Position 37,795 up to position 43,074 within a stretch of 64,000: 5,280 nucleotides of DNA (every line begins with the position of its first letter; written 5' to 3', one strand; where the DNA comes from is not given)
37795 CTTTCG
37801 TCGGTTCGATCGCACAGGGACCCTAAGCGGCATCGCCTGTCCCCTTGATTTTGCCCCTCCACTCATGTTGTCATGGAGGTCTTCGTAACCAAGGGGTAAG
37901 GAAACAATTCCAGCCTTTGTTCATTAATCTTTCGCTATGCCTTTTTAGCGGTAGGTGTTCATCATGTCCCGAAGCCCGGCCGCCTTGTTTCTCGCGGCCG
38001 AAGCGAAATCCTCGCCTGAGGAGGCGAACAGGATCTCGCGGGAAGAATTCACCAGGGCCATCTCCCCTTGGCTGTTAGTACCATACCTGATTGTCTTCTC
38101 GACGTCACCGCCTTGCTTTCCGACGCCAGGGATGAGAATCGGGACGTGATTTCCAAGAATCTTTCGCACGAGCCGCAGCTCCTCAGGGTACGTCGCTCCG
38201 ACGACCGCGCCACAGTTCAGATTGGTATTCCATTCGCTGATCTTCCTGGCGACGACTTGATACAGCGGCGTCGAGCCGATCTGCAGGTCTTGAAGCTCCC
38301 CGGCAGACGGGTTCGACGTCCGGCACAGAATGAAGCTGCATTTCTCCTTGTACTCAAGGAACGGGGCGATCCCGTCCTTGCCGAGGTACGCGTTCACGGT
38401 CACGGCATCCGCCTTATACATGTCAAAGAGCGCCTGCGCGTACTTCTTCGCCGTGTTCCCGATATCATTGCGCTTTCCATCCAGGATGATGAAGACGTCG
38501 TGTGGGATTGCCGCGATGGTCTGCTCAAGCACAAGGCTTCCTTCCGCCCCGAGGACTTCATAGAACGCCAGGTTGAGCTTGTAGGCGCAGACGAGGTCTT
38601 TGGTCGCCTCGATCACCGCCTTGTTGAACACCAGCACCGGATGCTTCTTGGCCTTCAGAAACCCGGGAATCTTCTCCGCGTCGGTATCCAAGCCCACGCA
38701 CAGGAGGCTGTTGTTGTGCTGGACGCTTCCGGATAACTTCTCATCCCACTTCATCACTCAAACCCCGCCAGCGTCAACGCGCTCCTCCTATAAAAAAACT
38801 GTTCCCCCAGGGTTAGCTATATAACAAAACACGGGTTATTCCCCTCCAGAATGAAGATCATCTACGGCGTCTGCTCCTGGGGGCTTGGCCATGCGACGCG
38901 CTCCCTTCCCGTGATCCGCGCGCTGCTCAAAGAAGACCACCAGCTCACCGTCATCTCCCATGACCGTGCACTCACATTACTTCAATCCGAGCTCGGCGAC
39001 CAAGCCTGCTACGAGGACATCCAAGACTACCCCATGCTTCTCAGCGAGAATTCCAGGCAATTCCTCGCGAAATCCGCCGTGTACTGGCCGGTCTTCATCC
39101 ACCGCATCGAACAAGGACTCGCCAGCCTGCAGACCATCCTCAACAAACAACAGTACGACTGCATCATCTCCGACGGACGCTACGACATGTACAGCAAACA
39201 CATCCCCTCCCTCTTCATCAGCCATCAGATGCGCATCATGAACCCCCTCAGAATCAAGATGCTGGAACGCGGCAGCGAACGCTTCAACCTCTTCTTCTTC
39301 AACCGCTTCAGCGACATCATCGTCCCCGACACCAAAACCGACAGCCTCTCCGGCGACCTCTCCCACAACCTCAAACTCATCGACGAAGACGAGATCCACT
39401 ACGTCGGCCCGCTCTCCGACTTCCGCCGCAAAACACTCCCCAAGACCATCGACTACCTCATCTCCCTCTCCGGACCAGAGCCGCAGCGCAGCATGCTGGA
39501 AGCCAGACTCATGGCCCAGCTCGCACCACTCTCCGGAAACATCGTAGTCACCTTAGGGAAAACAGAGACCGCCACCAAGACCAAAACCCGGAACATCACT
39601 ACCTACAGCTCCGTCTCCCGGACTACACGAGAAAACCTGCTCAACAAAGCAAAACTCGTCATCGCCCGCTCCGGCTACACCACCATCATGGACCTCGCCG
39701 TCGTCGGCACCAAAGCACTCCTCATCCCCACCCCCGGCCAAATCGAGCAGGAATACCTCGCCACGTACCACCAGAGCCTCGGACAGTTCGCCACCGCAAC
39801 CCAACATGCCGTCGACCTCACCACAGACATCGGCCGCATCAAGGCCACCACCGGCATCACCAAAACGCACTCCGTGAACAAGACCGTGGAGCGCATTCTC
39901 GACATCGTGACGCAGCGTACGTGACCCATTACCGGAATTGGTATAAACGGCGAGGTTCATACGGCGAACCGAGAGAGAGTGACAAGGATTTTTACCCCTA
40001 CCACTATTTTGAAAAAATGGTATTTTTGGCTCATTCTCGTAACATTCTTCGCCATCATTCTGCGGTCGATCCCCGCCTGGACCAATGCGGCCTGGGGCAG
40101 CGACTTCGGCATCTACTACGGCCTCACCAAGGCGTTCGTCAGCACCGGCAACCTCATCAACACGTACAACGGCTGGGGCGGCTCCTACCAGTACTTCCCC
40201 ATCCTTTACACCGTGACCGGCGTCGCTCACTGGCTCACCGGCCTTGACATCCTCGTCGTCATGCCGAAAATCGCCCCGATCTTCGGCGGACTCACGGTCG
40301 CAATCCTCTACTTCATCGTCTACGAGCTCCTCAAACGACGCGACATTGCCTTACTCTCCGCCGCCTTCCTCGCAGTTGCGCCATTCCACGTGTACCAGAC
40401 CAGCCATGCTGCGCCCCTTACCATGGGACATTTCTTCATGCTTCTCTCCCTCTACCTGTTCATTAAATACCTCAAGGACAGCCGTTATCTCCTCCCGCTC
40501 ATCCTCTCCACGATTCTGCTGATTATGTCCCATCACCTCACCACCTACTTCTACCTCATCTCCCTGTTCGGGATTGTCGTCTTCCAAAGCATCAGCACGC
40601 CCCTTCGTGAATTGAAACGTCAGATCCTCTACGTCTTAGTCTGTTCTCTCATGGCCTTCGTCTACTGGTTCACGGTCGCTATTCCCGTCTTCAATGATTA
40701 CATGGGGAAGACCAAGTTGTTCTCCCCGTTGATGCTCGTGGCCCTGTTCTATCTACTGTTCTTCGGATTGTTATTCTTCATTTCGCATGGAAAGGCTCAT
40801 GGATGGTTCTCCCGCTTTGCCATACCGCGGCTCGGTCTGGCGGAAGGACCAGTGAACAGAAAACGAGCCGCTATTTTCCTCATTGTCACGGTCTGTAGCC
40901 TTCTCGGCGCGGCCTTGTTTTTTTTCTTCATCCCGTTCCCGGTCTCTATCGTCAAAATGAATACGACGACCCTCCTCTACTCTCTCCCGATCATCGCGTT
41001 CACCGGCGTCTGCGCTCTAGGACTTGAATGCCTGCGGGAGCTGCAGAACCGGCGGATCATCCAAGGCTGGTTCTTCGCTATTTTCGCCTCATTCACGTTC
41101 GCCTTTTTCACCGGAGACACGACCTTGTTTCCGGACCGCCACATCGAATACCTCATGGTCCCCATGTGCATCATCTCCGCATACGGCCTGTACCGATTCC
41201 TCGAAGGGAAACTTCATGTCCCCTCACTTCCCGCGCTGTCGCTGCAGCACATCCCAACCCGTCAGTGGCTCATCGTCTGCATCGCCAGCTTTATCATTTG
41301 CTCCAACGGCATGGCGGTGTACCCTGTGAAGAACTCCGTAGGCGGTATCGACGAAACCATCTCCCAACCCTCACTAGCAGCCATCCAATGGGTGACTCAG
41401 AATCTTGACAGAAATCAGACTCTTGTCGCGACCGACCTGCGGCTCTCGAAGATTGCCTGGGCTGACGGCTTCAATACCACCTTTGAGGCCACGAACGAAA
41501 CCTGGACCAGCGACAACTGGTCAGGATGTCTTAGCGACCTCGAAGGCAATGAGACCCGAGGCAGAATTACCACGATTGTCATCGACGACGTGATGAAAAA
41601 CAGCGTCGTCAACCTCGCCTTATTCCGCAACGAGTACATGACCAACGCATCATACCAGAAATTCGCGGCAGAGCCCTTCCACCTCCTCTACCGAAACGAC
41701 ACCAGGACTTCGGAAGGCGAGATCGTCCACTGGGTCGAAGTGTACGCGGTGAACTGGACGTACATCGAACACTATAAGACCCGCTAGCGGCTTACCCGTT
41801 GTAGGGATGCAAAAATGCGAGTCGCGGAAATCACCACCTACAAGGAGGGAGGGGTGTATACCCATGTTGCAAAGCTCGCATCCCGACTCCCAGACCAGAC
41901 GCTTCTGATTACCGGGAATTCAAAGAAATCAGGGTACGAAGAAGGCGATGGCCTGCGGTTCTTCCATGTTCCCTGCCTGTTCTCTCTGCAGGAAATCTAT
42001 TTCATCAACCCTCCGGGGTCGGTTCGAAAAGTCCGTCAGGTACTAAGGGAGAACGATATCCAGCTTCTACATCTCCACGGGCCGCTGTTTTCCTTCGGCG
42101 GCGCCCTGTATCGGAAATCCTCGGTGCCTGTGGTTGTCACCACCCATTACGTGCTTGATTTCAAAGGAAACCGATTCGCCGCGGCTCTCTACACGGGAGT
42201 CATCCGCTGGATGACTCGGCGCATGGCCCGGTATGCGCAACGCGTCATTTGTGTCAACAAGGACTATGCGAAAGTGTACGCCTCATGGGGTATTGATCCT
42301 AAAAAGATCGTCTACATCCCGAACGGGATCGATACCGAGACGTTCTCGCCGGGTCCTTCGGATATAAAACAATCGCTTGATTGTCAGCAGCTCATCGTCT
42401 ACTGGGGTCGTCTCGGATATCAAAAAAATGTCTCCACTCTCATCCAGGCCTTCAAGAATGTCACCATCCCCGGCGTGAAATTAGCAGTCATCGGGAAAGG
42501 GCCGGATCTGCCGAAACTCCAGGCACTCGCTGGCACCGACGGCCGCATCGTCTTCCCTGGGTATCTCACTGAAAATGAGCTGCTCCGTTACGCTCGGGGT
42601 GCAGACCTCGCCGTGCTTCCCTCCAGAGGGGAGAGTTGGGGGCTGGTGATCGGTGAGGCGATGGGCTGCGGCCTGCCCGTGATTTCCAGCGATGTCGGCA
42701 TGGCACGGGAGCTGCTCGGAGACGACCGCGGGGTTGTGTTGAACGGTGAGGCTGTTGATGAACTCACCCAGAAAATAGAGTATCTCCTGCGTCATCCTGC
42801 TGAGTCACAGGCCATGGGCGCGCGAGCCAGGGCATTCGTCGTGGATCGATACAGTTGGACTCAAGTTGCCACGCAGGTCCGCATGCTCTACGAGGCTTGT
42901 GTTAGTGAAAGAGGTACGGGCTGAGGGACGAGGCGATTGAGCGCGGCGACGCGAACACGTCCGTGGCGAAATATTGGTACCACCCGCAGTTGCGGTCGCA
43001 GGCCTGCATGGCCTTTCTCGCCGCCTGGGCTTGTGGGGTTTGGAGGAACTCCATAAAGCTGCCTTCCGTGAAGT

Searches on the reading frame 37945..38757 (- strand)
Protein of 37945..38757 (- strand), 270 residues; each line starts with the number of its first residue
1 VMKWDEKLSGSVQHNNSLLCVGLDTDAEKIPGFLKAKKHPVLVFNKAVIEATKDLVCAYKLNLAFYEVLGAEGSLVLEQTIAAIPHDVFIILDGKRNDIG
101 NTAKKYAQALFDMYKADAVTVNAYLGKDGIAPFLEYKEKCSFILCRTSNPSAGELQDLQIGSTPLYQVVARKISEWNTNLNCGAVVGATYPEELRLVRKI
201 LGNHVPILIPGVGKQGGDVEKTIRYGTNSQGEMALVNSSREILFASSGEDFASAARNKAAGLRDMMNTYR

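Call 81: search_protein_families(library=pfam, proteins=[window:37945-38757:-], max_evalue=0.00001)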
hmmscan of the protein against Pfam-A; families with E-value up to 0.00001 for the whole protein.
window:37945-38757:- (270 aa): 1 family
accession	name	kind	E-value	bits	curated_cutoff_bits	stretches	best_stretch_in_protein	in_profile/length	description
PF00215.30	OMPdecase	-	2.4e-27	96.7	27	1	18-247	2-213/221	Orotidine 5'-phosphate decarboxylase / HUMPS family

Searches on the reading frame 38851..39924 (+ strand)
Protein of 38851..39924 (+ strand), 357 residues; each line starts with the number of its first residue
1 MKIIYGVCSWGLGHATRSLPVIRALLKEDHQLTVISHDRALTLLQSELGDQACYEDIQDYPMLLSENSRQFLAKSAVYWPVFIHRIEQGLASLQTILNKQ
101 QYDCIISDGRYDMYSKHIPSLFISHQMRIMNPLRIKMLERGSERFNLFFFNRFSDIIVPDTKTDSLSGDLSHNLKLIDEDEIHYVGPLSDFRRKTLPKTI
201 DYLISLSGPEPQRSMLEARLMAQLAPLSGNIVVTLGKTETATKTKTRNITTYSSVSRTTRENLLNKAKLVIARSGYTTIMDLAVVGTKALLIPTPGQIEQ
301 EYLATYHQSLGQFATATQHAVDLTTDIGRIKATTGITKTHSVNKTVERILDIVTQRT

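Call 81: search_protein_families(library=pfam, proteins=[window:38851-39924:+], max_evalue=0.00001)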
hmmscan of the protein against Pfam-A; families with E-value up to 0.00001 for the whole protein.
window:38851-39924:+ (357 aa): 2 families
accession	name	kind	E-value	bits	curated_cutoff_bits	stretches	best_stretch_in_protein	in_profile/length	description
PF13528.12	Glyco_trans_1_3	-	1.8e-15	57.4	25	1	1-50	1-49/322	Glycosyl transferase family 1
PF04101.22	Glyco_tran_28_C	-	9.3e-08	32.7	22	1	252-303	56-110/166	Glycosyltransferase family 28 C-terminal domain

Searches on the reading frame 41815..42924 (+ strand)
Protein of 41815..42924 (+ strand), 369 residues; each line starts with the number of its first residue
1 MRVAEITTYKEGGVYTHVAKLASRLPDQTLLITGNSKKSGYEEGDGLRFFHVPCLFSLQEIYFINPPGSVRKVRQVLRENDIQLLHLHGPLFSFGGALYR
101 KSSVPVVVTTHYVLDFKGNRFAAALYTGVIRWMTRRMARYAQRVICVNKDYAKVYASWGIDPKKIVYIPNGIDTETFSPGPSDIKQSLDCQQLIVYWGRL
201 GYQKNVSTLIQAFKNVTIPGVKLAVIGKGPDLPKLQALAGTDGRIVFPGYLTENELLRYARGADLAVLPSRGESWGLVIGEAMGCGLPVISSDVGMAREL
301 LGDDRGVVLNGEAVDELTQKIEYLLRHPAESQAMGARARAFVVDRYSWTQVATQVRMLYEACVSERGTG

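Call 81: search_protein_families(library=pfam, proteins=[window:41815-42924:+], max_evalue=0.00001)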
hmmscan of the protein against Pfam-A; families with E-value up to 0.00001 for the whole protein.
window:41815-42924:+ (369 aa): 6 families
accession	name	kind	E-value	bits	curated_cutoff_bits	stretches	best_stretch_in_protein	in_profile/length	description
PF00534.26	Glycos_transf_1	-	2.9e-31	108.8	26.4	1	191-340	15-171/172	Glycosyl transferases group 1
PF13692.12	Glyco_trans_1_4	-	7.9e-29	101.2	27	1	192-326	2-141/142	Glycosyl transferases group 1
PF13439.12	Glyco_transf_4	-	3.2e-26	92.8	28.5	1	12-175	2-169/170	Glycosyltransferase Family 4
PF13579.12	Glyco_trans_4_4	-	1.4e-20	74.7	29.7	1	12-171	1-158/158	Glycosyl transferase 4-like domain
PF13524.12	Glyco_trans_1_2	-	1.5e-14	54.6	25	1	210-355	6-142/144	Glycosyl transferase-like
PF20706.3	GT4-conflict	-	5.2e-12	45.9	26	1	116-354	123-384/385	Family 4 Glycosyltransferase in conflict systems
